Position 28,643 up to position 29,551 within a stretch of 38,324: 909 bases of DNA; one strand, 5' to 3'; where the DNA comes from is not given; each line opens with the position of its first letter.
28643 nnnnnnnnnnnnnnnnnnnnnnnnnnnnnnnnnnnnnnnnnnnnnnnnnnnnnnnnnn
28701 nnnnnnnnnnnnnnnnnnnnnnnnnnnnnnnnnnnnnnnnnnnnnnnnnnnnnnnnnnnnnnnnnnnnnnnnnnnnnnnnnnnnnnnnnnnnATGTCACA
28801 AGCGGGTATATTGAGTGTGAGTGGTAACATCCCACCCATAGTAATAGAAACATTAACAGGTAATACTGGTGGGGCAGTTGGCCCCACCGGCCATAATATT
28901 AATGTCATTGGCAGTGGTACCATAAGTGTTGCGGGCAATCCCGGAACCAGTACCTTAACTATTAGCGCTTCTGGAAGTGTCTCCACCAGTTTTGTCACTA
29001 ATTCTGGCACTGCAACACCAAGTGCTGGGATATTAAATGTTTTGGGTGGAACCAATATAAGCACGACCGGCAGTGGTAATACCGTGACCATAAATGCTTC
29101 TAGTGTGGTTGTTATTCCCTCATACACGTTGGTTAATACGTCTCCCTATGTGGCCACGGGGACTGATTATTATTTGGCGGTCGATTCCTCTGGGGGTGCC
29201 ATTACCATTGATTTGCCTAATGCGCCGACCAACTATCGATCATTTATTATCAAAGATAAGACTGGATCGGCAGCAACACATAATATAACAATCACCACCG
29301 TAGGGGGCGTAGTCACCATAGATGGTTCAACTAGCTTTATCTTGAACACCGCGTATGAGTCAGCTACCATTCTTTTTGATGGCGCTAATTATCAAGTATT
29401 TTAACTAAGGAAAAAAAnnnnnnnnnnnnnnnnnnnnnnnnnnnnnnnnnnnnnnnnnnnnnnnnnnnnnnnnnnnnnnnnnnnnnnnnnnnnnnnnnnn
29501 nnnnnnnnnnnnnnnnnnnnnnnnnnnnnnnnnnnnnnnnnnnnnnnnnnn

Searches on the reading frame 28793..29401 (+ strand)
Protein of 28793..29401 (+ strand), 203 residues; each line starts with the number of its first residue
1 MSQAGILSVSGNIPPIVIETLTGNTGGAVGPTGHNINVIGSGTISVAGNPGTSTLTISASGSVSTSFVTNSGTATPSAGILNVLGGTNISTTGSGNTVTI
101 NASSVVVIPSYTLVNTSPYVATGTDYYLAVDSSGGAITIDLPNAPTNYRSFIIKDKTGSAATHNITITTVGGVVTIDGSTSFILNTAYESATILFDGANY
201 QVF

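Call 30: find_encoding_contigs(protein=window:28793-29401:+, flank=10000, max_places=1)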
Protein window:28793-29401:+ (203 aa): 7 contigs read that carry it; 1 place shown.
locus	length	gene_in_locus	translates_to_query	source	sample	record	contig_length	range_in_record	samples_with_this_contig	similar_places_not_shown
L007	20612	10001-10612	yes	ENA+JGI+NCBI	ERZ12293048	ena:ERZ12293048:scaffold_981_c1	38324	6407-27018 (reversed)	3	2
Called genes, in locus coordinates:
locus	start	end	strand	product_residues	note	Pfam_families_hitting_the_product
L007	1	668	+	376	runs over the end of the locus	-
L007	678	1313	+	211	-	-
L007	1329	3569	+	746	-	-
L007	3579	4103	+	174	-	-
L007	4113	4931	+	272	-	-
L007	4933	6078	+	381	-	-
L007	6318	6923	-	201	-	PF01807:Zn_ribbon_DnaG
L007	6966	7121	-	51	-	-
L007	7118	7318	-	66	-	-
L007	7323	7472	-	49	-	-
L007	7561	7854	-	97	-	PF21716:dnstrm_HI1420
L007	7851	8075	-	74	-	-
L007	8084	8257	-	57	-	PF05534:HicB (weak)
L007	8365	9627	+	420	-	-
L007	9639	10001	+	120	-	-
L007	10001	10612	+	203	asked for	-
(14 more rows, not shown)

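Call 66: search_protein_families(library=phrogs, proteins=[window:28793-29401:+], max_evalue=0.01)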
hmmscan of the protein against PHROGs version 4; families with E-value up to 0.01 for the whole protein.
window:28793-29401:+ (203 aa): 1 family
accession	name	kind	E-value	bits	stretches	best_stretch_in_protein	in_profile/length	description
phrog_972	-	tail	0.00041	19.2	1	109-202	94-188/1246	tail fiber protein proximal subunit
